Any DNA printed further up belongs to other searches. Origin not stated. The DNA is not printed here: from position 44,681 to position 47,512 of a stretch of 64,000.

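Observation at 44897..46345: Divergent Gly-radical loop and expanded charged loop in the GRE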

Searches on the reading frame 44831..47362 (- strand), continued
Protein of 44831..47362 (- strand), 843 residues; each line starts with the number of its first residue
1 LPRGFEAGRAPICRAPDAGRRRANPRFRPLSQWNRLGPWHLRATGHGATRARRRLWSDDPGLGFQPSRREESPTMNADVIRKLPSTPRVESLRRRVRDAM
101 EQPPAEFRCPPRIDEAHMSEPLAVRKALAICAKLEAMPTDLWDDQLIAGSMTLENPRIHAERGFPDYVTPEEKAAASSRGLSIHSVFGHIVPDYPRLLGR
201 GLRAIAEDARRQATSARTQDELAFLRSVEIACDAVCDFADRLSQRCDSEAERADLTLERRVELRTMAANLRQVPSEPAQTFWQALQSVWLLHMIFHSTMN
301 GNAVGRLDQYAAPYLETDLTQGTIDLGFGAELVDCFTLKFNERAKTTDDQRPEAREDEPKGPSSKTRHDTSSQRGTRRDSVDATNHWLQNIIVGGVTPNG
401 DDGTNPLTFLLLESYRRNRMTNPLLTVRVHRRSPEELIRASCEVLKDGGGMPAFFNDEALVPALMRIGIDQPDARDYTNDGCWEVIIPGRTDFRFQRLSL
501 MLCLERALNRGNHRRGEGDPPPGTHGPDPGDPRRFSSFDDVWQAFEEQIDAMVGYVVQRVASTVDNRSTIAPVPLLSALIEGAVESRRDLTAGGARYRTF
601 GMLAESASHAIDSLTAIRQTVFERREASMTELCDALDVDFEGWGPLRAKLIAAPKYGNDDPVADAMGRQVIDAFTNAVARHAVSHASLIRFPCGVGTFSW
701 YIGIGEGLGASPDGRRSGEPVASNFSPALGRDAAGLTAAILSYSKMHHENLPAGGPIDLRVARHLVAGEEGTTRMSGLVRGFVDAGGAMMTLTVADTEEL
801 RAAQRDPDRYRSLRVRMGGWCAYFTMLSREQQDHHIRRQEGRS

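Call 27: search_protein_families(library=ncbifam, proteins=[L079:8022-9131:+, L079:12312-13583:+, L079:13609-14703:+, L079:6498-7865:-, L036:4476-5876:+, L036:5886-7151:+, L004:6178-6807:+, L036:8776-9948:+, L036:3352-4464:+, L004:91-1272:-], max_evalue=0.00001)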
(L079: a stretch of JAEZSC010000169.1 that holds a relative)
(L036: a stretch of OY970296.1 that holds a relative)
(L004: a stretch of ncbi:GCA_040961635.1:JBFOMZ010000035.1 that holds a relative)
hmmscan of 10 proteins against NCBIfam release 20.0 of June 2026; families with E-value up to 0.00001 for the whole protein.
L079:8022-9131:+ (369 aa): 9 families
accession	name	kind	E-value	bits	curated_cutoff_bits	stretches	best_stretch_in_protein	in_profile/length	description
NF045640.1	AspGlyoxATaseBhcA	equivalog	5.9e-64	216.4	650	1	16-351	10-348/395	L-aspartate--glyoxylate aminotransferase BhcA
NF046070.1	PyrdoxPyrvTramin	equivalog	1.4e-63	215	600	1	9-368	4-364/369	pyridoxamine--pyruvate transaminase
TIGR03301.1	PhnW-AepZ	equivalog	2.7e-57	194.8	360.8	1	12-365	1-352/355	2-aminoethylphosphonate aminotransferase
NF010006.0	PRK13479.1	equivalog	8.6e-43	146.9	296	1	11-364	6-357/369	2-aminoethylphosphonate--pyruvate transaminase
TIGR02326.1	transamin_PhnW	equivalog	1.1e-42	146.5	400.8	1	10-366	3-358/363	2-aminoethylphosphonate--pyruvate transaminase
TIGR04343.1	egtE_PLP_lyase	equivalog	8.7e-11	41.2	400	1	51-332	62-332/370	ergothioneine biosynthesis PLP-dependent enzyme EgtE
TIGR01366.1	serC_3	equivalog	5e-10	39.1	401.65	1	44-279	42-269/361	phosphoserine transaminase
TIGR01977.1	am_tr_V_EF2568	hypoth_equivalog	1.5e-06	27.5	377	1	44-342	45-344/376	cysteine desulfurase family protein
TIGR01979.1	sufS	subfamily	3.3e-06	26.2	475.1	1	102-207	127-231/403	SufS family cysteine desulfurase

L079:12312-13583:+ (423 aa): 29 families (the best 25 are shown)
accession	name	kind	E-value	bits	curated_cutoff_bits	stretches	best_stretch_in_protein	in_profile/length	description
NF004789.0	PRK06134.1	subfamily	3.4e-14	52.3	747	1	16-59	11-54/581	FAD-dependent oxidoreductase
NF005882.1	PRK07843.1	equivalog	5.6e-14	51.5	788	1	17-59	1-43/547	3-oxosteroid 1-dehydrogenase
NF041080.1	DGGGPL_reductase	equivalog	1.8e-13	50.1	580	1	118-197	89-170/447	digeranylgeranylglycerophospholipid reductase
NF009477.0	PRK12843.1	equivalog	6.7e-12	44.6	758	1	12-59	11-58/578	FAD-dependent oxidoreductase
TIGR02032.1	GG-red-SF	subfamily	1.9e-11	44.2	158.8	1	18-182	1-147/297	geranylgeranyl reductase family protein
NF009478.0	PRK12844.1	equivalog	2.3e-11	42.7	789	1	17-59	8-50/559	3-ketosteroid-delta-1-dehydrogenase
NF006130.0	PRK08274.1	equivalog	2.2e-10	40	369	1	17-50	5-38/467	FAD-dependent tricarballylate dehydrogenase TcuA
NF041160.1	DGGPL_Thplmales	equivalog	8.7e-10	38.1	780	1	17-181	3-158/396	digeranylgeranylglycerophospholipid reductase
NF005508.0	PRK07121.1-1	equivalog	9.5e-10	37.6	537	1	17-57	20-60/497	FAD-binding protein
NF005511.0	PRK07121.1-4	equivalog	2.9e-09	35.9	466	1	11-58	14-60/553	FAD-binding protein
TIGR01350.1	lipoamide_DH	equivalog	5.6e-09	35.2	408.8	1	17-56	1-39/461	dihydrolipoyl dehydrogenase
TIGR01813.1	flavo_cyto_c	subfamily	5.9e-09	35.2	285.45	1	19-59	1-43/444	flavocytochrome c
TIGR00292.1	TIGR00292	equivalog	7.5e-09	35.2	148.3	1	15-56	19-60/254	sulfide-dependent adenosine diphosphate thiazole synthase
NF009476.0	PRK12839.1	equivalog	1.7e-08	33.1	940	1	17-58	8-49/572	FAD-dependent oxidoreductase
NF009473.0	PRK12835.1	subfamily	2.1e-08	33.1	837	1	17-59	11-53/585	FAD-binding protein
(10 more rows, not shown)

L079:13609-14703:+ (364 aa): 14 families
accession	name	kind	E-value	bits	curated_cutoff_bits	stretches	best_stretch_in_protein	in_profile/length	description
NF047820.1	TalGalacDh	equivalog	5.2e-30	104.6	500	1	14-350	38-357/371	L-talarate/galactarate dehydratase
NF040790.2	glucon_galact_dh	equivalog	1.8e-22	79.7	750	1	13-346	24-358/390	bifunctional D-gluconate/D-galactonate dehydratase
NF040866.1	AraD_Arch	equivalog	2.9e-22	79.2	650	1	17-347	37-359/372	arabinonate dehydratase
NF010624.0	PRK14017.1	equivalog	7.2e-21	74.7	311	1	1-288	1-286/382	galactonate dehydratase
NF011968.0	PRK15440.1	equivalog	4.9e-18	65.2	393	1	17-307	62-334/395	L-rhamnonate dehydratase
NF043051.1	ManoateDhtManD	equivalog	2e-14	53.2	550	1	70-150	75-153/403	D-mannonate dehydratase ManD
NF011654.0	PRK15072.1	subfamily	5e-12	45.4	430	1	73-150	78-153/404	D-galactonate dehydratase family protein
TIGR02534.1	mucon_cyclo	subfamily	1.8e-11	43.7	334.95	1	80-286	99-294/368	muconate/chloromuconate family cycloisomerase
NF042940.1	racemase_DgcA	equivalog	1.3e-09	37.7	400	1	73-215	75-204/323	N-acetyl-D-Glu racemase DgcA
NF041118.1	A_G_epim_Thtga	equivalog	1.1e-08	34.6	500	1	80-277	97-280/341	L-Ala-D/L-Glu epimerase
NF043002.1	HProlDhtase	equivalog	3.7e-08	32.6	500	1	80-275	101-280/366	cis-3-hydroxy-L-proline dehydratase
TIGR01928.1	menC_lowGC_arch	equivalog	4.8e-08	32.4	200.65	1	15-279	24-273/325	o-succinylbenzoate synthase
NF011708.0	PRK15129.1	equivalog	2.4e-07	30.1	343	1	23-280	37-267/321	L-Ala-D/L-Glu epimerase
TIGR03247.1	glucar-dehydr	equivalog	3.3e-06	26.1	828.7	0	132-291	189-339/441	glucarate dehydratase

L079:6498-7865:- (455 aa): 0 families

L036:4476-5876:+ (466 aa): 9 families
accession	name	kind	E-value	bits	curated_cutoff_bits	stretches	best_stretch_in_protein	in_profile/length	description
TIGR01372.1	soxA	subfamily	5.5e-09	34.4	1164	1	6-55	156-205/996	sarcosine oxidase subunit alpha family protein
NF003725.0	PRK05329.2-4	equivalog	9.6e-08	31.3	345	1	13-87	3-72/429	glycerol-3-phosphate dehydrogenase subunit GlpB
NF009477.0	PRK12843.1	equivalog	2.8e-07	29.4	758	1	12-63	10-61/578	FAD-dependent oxidoreductase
NF004789.0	PRK06134.1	subfamily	3.3e-07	29.2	747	1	16-57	10-51/581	FAD-dependent oxidoreductase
NF053677.1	Desat2ChcC2Cyan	equivalog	1.7e-06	26.7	900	1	19-58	1-40/558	4-oxocyclohex-2-ene-1-carboxylate 5-dehydrogenase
NF005512.0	PRK07121.1-5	subfamily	3.2e-06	26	812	1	19-58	22-62/489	FAD-binding protein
NF006021.0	PRK08163.1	equivalog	4.5e-06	25.9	459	1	20-72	7-58/398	3-hydroxybenzoate 6-monooxygenase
NF005691.0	PRK07494.1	equivalog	5.1e-06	25.3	459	1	17-49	7-39/404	UbiH/UbiF family hydroxylase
NF006130.0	PRK08274.1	equivalog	7.8e-06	25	369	1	18-50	5-37/467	FAD-dependent tricarballylate dehydrogenase TcuA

L036:5886-7151:+ (421 aa): 14 families
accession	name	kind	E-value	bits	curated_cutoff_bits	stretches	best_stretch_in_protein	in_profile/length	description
NF004789.0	PRK06134.1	subfamily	1e-09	37.5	747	1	12-58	8-54/581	FAD-dependent oxidoreductase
NF041080.1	DGGGPL_reductase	equivalog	1.3e-09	37.5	580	1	18-191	3-167/447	digeranylgeranylglycerophospholipid reductase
NF009477.0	PRK12843.1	equivalog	8e-08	31.2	758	1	9-58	9-58/578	FAD-dependent oxidoreductase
TIGR01350.1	lipoamide_DH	equivalog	8.4e-08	31.3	408.8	1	17-56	2-40/461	dihydrolipoyl dehydrogenase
NF005882.1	PRK07843.1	equivalog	1e-07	30.8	788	0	17-58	2-43/547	3-oxosteroid 1-dehydrogenase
TIGR02032.1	GG-red-SF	subfamily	1.7e-07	31.2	158.8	1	18-185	2-153/297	geranylgeranyl reductase family protein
TIGR01813.1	flavo_cyto_c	subfamily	7.6e-07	28.2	285.45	0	18-57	1-41/444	flavocytochrome c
TIGR01372.1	soxA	subfamily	1.2e-06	26.7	1164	1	5-65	157-216/996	sarcosine oxidase subunit alpha family protein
NF009478.0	PRK12844.1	equivalog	1.8e-06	26.6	789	0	14-58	6-50/559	3-ketosteroid-delta-1-dehydrogenase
NF038171.1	maturase_LodB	equivalog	2.2e-06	27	400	0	18-47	1-31/361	lysine-epsilon-oxidase maturase LodB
NF006130.0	PRK08274.1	equivalog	2.2e-06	26.8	369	0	15-47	4-36/467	FAD-dependent tricarballylate dehydrogenase TcuA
TIGR01292.1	TRX_reduct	equivalog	2.7e-06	26.4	343.45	1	18-70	2-54/300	thioredoxin-disulfide reductase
NF003585.0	PRK05249.1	equivalog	6.1e-06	25.1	465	1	15-57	5-47/464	Si-specific NAD(P)(+) transhydrogenase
TIGR03997.1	mycofact_OYE_2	equivalog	9e-06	24.3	793.15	0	17-85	380-448/645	mycofactocin system FadH/OYE family oxidoreductase 2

L004:6178-6807:+ (209 aa): 10 families
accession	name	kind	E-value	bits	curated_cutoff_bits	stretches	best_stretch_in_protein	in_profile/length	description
NF047979.1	lactonase_AidB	equivalog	3.2e-12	46.3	360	1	61-104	84-126/271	AidB family quorum-quenching N-acyl homoserine lactonase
NF045699.1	AHLLactAiiA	equivalog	5.5e-11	42.1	375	1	47-194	73-234/251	quorum-quenching N-acyl homoserine lactonase AiiA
NF045700.1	AHLLactAttM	equivalog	8.3e-11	41.9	390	1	125-198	169-247/257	AttM family quorum-quenching N-acyl homoserine lactonase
TIGR03413.1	GSH_gloB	equivalog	5.8e-09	35.7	200.8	1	43-159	22-130/248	hydroxyacylglutathione hydrolase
NF047925.1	pyridox_lacton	equivalog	2.2e-07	30.9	325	0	121-183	172-235/268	4-pyridoxolactonase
TIGR04558.1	SoxH_rel_PQQ_1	hypoth_equivalog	4.4e-07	29.3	300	0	48-111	52-113/285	quinoprotein relay system zinc metallohydrolase 1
TIGR02651.1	RNase_Z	equivalog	7.7e-07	28.5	292.95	1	62-89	43-70/302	ribonuclease Z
NF033088.2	bla_subclass_B1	equivalog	3.1e-06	27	200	1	69-198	67-202/217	subclass B1 metallo-beta-lactamase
NF047919.1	lactonase_YtnP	equivalog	5.7e-06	25.7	425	0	57-115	87-144/274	YtnP family quorum-quenching lactonase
NF033105.1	bla_subclass_B3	equivalog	9.8e-06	25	240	0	33-107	24-101/257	subclass B3 metallo-beta-lactamase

L036:8776-9948:+ (390 aa): 15 families
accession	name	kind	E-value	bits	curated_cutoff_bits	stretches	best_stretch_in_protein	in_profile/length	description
NF046070.1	PyrdoxPyrvTramin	equivalog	1.1e-66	225.1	600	1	8-371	4-367/369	pyridoxamine--pyruvate transaminase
NF045640.1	AspGlyoxATaseBhcA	equivalog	1.7e-62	211.7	650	1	14-389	9-385/395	L-aspartate--glyoxylate aminotransferase BhcA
TIGR03301.1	PhnW-AepZ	equivalog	2.5e-61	208.1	360.8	1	11-365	1-352/355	2-aminoethylphosphonate aminotransferase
NF010006.0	PRK13479.1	equivalog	3.9e-44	151.3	296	1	9-373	5-366/369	2-aminoethylphosphonate--pyruvate transaminase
TIGR02326.1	transamin_PhnW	equivalog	6.1e-44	150.6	400.8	1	9-368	3-360/363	2-aminoethylphosphonate--pyruvate transaminase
TIGR01366.1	serC_3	equivalog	2.6e-10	40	401.65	1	13-217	7-205/361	phosphoserine transaminase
NF002806.0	PRK02948.1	subfamily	8.2e-10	38.2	304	1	102-212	107-214/381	IscS subfamily cysteine desulfurase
TIGR03402.1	FeS_nifS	equivalog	4.4e-09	35.6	530.75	1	102-192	105-193/379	cysteine desulfurase NifS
TIGR03403.1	nifS_epsilon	equivalog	5.3e-09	35.4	587.7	1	103-191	110-196/382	NifS family cysteine desulfurase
TIGR01979.1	sufS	subfamily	5.5e-09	35.4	475.1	1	100-194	126-218/403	SufS family cysteine desulfurase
TIGR01977.1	am_tr_V_EF2568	hypoth_equivalog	1.3e-08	34.3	377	1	44-211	46-213/376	cysteine desulfurase family protein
NF010611.0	PRK14012.1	equivalog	1.9e-08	33.6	548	1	103-197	116-208/406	IscS subfamily cysteine desulfurase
TIGR04343.1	egtE_PLP_lyase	equivalog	4.5e-08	32.3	400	1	84-257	95-257/370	ergothioneine biosynthesis PLP-dependent enzyme EgtE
TIGR02006.1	IscS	equivalog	2.9e-07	29.8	643.2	1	103-195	112-202/402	IscS subfamily cysteine desulfurase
TIGR03235.1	DNA_S_dndA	equivalog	1.7e-06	27.6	480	1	104-310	109-300/353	cysteine desulfurase DndA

L036:3352-4464:+ (370 aa): 2 families
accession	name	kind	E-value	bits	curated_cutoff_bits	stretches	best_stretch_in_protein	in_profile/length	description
NF041672.1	ADPriboarghdlase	equivalog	5.4e-10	38.6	490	1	281-327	301-347/361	ADP-ribosylarginine hydrolase Tri1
TIGR02662.1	dinitro_DRAG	equivalog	3.7e-09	36.2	337.05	1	275-327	220-272/287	ADP-ribosyl-[dinitrogen reductase] hydrolase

L004:91-1272:- (393 aa): 16 families
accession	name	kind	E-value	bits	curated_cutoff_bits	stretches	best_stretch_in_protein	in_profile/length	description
NF010624.0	PRK14017.1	equivalog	6.7e-63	213.1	311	1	56-390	16-361/382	galactonate dehydratase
NF011968.0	PRK15440.1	equivalog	4.4e-57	193.8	393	1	24-385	33-387/395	L-rhamnonate dehydratase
NF043051.1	ManoateDhtManD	equivalog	5.1e-50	170.5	550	2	205-386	196-380/403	D-mannonate dehydratase ManD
NF040866.1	AraD_Arch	equivalog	5.7e-50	170.3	650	1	81-387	64-367/372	arabinonate dehydratase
NF011654.0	PRK15072.1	subfamily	6.5e-48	163.6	430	2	205-384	197-379/404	D-galactonate dehydratase family protein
NF040790.2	glucon_galact_dh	equivalog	8.9e-48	163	750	1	83-389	56-369/390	bifunctional D-gluconate/D-galactonate dehydratase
NF047820.1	TalGalacDh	equivalog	1.4e-43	149.2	500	1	57-382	40-357/371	L-talarate/galactarate dehydratase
TIGR02534.1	mucon_cyclo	subfamily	6.2e-23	81.4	334.95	1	118-388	98-364/368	muconate/chloromuconate family cycloisomerase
NF043002.1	HProlDhtase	equivalog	2.1e-19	69.7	500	1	83-380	70-353/366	cis-3-hydroxy-L-proline dehydratase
TIGR03247.1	glucar-dehydr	equivalog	1.4e-14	53.7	828.7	1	201-391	213-407/441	glucarate dehydratase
NF042940.1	racemase_DgcA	equivalog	1e-12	47.9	400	1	119-319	84-266/323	N-acetyl-D-Glu racemase DgcA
TIGR01928.1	menC_lowGC_arch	equivalog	8.8e-10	38.1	200.65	1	117-316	89-275/325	o-succinylbenzoate synthase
NF002782.0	PRK02901.1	equivalog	3.2e-09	36.2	288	1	198-337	118-259/328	o-succinylbenzoate synthase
TIGR01927.1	menC_gam_Gplu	equivalog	5.6e-09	35.7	130.55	1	161-308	109-249/307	o-succinylbenzoate synthase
NF011708.0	PRK15129.1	equivalog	1.4e-07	30.9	343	1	119-349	87-298/321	L-Ala-D/L-Glu epimerase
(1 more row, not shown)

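Call 28: search_protein_representatives(protein=window:44831-47140:-)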
Query: 769 residues. Proteins with E-value up to 0.001 (for the whole library): 6158; up to 1e-10: 3641; up to 1e-30: 1885. The best 150 are listed.
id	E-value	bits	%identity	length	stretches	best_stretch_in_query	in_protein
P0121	0.0e+00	1067.3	65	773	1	8-769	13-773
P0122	7.2e-286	966.8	73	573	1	192-769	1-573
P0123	5.6e-245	831.6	65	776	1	9-613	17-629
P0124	5.2e-190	649.9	63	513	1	3-499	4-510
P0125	3.0e-185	634.2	45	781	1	45-766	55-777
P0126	6.5e-181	619.8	42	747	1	14-766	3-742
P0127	7.8e-180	616.3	43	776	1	37-766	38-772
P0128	1.3e-174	599.0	46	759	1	27-768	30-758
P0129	5.5e-174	596.9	69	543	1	192-582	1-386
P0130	9.6e-163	559.7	40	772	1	5-766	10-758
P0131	1.7e-154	532.5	40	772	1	39-766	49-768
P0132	7.2e-152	523.8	44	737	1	44-768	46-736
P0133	1.8e-151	522.5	41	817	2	302-766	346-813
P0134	4.2e-147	508.0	38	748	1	44-766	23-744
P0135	2.2e-146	505.7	39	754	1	40-764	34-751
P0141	7.4e-128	444.4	35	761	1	3-765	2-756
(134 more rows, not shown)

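Call 30: predict_structure(alignment_id=A1)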
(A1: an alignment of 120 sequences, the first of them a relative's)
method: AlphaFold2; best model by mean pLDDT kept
length: 769 residues; sequences in the alignment: 120
mean_pLDDT: 87.0   pTM: 0.91
mean pLDDT of the five models: 87.0, 85.1, 84.6, 80.0, 79.4
residues with pLDDT >= 90: 468; 70-90: 191; 50-70: 98; < 50: 12
segments of 3 or more residues with pLDDT < 50: 627-629, 654-656
pLDDT, mean of each block of 10 residues (from residue 1): 84 94 84 92 97 97 94 92 86 96 90 80 98 98 97 98 98 96 96 98 98 96 86 95 98 97 86 72 62 62 58 76 96 95 81 94 93 73 94 94 82 90 88 88 59 93 98 96 94 92 96 94 92 89 98 97 94 94 90 95 95 92 58 75 71 57 86 82 79 89 94 87 79 69 58 71 64
secondary structure, 60 per line:
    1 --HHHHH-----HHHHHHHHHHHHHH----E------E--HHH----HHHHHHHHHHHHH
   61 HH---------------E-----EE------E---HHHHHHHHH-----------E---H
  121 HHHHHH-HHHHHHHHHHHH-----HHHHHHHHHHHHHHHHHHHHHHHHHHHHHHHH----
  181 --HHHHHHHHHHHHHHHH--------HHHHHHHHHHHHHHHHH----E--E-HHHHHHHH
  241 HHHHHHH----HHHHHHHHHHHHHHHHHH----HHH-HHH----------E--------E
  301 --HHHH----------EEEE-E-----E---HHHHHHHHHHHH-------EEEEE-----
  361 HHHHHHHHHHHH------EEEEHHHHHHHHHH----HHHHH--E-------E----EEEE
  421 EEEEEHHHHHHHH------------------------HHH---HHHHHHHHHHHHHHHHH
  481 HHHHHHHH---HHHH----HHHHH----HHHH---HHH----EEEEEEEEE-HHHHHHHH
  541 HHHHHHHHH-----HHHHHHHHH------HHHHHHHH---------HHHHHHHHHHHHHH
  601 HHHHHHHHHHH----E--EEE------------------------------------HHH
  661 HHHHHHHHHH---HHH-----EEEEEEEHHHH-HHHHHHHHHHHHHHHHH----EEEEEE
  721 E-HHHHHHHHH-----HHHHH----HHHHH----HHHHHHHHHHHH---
elements in order (helices of 4 or more, strands of 3 or more residues): H3-7 H13-26 H48-62 H96-104 H120-126 H128-139 H145-176 H183-198 H207-223 H233-247 H252-269 H303-306 E317-320 H332-343 E351-355 H361-372 E379-382 H383-392 H397-401 E417-425 H426-433 H464-488 H492-495 H500-504 H509-512 E523-531 H533-549 H555-563 H570-577 H587-611 E619-621 H658-670 E682-688 H689-692 H694-710 E715-721 H723-731 H737-741 H746-750 H755-766
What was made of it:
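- The insertion and the Gly loop have only moderate model confidence (pLDDT 58-72, call 30).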
